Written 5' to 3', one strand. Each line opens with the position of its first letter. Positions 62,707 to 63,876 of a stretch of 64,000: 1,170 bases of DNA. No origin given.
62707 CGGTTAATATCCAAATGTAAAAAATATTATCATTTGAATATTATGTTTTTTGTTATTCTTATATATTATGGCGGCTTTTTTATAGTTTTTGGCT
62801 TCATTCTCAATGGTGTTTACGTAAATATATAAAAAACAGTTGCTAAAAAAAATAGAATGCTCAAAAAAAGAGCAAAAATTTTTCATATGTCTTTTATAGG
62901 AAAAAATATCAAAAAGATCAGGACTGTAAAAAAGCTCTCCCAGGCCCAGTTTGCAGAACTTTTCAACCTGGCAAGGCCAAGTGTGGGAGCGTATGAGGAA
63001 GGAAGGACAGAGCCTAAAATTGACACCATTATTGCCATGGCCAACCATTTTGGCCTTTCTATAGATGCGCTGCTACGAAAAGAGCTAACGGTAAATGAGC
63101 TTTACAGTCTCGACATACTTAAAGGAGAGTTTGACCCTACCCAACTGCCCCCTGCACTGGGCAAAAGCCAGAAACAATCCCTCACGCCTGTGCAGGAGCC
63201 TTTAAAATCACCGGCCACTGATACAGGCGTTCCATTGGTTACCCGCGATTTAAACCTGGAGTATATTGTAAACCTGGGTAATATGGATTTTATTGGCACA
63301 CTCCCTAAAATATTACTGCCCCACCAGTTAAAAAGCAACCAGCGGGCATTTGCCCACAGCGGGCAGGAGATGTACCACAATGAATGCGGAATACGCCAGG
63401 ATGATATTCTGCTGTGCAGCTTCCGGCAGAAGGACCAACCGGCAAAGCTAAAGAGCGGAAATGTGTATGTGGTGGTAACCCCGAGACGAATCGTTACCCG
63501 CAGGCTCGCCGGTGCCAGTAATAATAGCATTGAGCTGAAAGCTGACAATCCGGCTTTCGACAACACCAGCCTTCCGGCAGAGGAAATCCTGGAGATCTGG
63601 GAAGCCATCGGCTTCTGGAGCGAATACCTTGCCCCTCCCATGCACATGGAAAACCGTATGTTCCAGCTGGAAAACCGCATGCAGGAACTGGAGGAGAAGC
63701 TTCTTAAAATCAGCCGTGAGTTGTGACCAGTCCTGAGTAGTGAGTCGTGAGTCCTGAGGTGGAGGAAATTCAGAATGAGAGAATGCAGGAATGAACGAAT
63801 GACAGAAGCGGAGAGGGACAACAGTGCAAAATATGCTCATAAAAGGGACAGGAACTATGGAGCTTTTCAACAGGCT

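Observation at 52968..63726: Candidate novel membrane-remodelling or envelope-stress system (PspA, NfeD, flotillin, giant MoxR-type ATPase, cI-like repressor)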

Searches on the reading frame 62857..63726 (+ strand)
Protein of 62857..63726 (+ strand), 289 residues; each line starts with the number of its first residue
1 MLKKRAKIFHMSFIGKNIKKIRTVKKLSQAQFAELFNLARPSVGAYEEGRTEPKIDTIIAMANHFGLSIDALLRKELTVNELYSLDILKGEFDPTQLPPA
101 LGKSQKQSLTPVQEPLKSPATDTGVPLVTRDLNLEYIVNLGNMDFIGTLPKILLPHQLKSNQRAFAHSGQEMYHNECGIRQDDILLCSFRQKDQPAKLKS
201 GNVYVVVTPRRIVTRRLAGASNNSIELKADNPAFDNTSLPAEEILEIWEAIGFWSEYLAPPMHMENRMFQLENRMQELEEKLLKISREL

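Call 3: search_protein_families(library=pfam, proteins=[window:62857-63726:+], max_evalue=0.01)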
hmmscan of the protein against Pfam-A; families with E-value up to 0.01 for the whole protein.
window:62857-63726:+ (289 aa): 5 families
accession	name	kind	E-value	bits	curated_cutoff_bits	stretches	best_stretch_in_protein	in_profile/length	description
PF01381.28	HTH_3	-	1.3e-11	44.7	23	1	18-71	1-54/55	Helix-turn-helix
PF12844.13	HTH_19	-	1.7e-08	34.7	30.2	1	15-76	1-62/64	Helix-turn-helix domain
PF00717.28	Peptidase_S24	-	7.9e-07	29.2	23.3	1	162-247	35-111/116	Peptidase S24-like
PF13560.12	HTH_31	-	1.1e-05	26.1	27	1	22-70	10-59/64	Helix-turn-helix domain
PF13744.12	HTH_37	-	0.0075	16.5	27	0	15-69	20-75/80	Helix-turn-helix domain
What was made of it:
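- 62857..63726 (+): Divergent regulator with an XRE-type HTH (residues 18-71), an S24-like beta-barrel (residues 162-247) and a C-terminal helix. The probable true start is ATG 62887. The S24 domain lacks the LexA Ser119/Lys156 dyad. Pfam HTH_3 E 1e-11 and Peptidase_S24 29.2 bits against a cut-off of 23.3 (call 3).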

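Call 4: search_protein_families(library=ncbifam, proteins=[window:62857-63726:+], max_evalue=0.01)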
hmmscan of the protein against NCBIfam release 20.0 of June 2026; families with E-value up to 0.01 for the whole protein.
window:62857-63726:+ (289 aa): 10 families
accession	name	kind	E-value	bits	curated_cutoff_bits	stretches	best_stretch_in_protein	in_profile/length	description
NF041951.1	phage_RstR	subfamily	5.1e-12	46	80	1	14-80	3-69/108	RstR family transcriptional repressor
NF052239.1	antitox_spr1629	equivalog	1.3e-08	34.3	335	1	13-76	2-65/377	spr1629 family repressor/antitoxin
NF047948.1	male_kill_WMK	equivalog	4.8e-07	29.5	300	1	12-77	161-226/300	WO male-killing family protein Wmk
TIGR03070.1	couple_hipB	subfamily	1.4e-06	28.1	71.65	1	14-68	3-57/58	type II toxin-antitoxin system Y4mF family antitoxin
TIGR03830.1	CxxCG_CxxCG_HTH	subfamily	3.5e-06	26.8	61.8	1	11-54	63-106/127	type II TA system antitoxin MqsA family protein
NF041575.1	antitoxPezA_Strep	equivalog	7.9e-06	25.9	290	1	14-72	2-60/158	type II toxin-antitoxin system antitoxin PezA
NF003162.0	PRK04140.1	equivalog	5.6e-05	22.3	263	1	13-68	126-181/317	transcriptional regulator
NF007408.0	PRK09943.1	equivalog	0.00021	20.9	211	1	14-74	8-68/185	HTH-type transcriptional regulator PuuR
NF007621.2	PRK10276.1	subfamily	0.00065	19.7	110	1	169-249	36-108/115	translesion error-prone DNA polymerase V autoproteolytic subunit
NF007257.0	PRK09706.1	subfamily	0.0048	16.7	101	0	13-64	5-56/135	transcriptional repressor DicA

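Call 9: search_protein_families(library=padloc, proteins=[window:62857-63726:+], max_evalue=0.01)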
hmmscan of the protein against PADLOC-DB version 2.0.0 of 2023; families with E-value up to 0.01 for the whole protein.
window:62857-63726:+ (289 aa): 16 families
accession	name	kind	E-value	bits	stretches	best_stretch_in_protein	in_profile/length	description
PDLC03945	RmrA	-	2.4e-09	34.9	1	13-75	2-64/394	-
PDLC02926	HTH_VI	-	5.9e-09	34.1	1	14-73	2-61/92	-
PDLC03954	RmrA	-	1.9e-07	28.4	1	12-75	9-72/380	-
PDLC03952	RmrA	-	1.9e-06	25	1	11-72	20-81/395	-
PDLC03947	RmrA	-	6.3e-06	23.2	1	9-71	7-69/383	-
PDLC04142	capH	-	1.1e-05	24.5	1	13-75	6-68/103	capH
PDLC03665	Control_protein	-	1.3e-05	23.3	1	14-74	9-70/77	control protein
PDLC03951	RmrA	-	1.4e-05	22.3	1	12-74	7-69/400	-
PDLC03944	RmrA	-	2.2e-05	21.7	1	10-67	3-60/384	-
PDLC03671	Control_protein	-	2.6e-05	22.3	1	14-77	15-78/84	control protein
PDLC03664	Control_protein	-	0.0014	17.1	1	14-62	14-62/74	control protein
PDLC03948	RmrA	-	0.0014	15.6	1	12-78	7-73/397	-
PDLC03666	Control_protein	-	0.0016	16.9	1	14-72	7-65/77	control protein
PDLC03949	RmrA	-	0.0019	15.1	1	17-74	6-63/363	-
PDLC04775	PDC-M69A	-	0.005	15.3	1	13-80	7-74/113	-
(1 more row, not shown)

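Call 72: search_solved_structures(query=window:62857-63723:+, max_evalue=1, show_alignments=4)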
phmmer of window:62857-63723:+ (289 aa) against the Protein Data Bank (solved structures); distinct sequences matched with E-value up to 1: 20.
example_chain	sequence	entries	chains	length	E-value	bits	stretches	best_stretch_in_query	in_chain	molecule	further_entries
3op9_A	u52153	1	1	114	9.9e-06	28.5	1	15-73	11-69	Pli0006 protein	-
2p5t_A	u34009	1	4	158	0.00018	24.4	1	14-82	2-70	Putative transcriptional regulator PezA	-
7t8i_A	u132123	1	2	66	0.00028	23.7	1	14-75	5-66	Phage element (ICEBs1)transcriptional regulator (Xre family)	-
9k3w_A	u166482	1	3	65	0.00041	23.2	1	17-75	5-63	Transcriptional regulator, PbsX family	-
2xiu_A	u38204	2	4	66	0.004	20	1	15-70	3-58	CYLR2 | CYLR2 SYNONYM CYTOLYSIN REPRESSOR 2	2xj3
1utx_A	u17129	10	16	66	0.004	20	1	15-70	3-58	CYLR2 | cytolysin regulator 2 | PUTATIVE TRANSCRIPTION REGULATOR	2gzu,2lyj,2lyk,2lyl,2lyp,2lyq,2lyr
6af3_B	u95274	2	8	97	0.0087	18.9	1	18-69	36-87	HigA antitoxin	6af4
1adr_A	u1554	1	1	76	0.011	18.5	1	12-79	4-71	P22 C2 REPRESSOR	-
6rnz_A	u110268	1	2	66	0.018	17.8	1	16-73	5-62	HTH-type transcriptional regulator DdrOC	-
1y7y_A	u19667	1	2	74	0.034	16.9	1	14-64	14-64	C.AhdI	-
6rmq_A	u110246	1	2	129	0.065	16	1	17-74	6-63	HTH-type transcriptional regulator DdrOC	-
2r1j_L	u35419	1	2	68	0.065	16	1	12-74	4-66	Repressor protein C2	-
3jxb_C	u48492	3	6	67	0.075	15.8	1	13-74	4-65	Repressor protein C2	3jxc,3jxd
6rnx_A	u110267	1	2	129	0.076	15.8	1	17-74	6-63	HTH-type transcriptional regulator DdrOC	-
6jq1_A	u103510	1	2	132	0.078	15.7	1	15-74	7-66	Transcriptional regulator, XRE family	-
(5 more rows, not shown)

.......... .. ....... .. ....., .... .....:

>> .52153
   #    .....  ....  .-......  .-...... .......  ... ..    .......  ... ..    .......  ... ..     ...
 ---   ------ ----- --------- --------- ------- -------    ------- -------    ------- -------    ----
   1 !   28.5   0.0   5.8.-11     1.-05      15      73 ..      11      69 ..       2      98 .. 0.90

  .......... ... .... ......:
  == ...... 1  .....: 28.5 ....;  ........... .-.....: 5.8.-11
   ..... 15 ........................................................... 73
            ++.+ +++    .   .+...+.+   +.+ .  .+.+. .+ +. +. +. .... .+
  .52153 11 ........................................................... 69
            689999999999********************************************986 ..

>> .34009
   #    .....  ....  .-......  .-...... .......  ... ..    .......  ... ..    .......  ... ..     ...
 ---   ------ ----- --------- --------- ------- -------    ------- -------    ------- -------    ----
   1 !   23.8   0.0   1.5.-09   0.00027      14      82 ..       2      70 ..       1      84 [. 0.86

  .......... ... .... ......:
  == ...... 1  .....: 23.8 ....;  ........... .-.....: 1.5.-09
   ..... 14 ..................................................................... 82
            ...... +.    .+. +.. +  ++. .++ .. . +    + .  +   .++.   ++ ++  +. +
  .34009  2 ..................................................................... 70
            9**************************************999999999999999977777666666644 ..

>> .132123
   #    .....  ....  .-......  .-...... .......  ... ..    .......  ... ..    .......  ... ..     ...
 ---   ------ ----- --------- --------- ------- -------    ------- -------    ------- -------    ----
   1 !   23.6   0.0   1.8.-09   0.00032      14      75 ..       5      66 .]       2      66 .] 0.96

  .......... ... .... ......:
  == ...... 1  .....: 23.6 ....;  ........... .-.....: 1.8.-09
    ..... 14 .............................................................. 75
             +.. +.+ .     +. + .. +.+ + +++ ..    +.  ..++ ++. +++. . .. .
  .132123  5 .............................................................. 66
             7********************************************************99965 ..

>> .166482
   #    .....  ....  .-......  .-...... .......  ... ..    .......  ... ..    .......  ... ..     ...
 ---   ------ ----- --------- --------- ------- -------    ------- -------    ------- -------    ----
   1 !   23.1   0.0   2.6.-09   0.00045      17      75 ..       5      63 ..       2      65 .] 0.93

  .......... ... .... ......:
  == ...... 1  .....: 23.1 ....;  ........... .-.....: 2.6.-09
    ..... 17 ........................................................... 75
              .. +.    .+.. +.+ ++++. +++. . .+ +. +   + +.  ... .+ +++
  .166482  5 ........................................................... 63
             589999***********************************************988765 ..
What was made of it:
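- Tried and rejected: PDB sequence search with the regulator (call 72).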
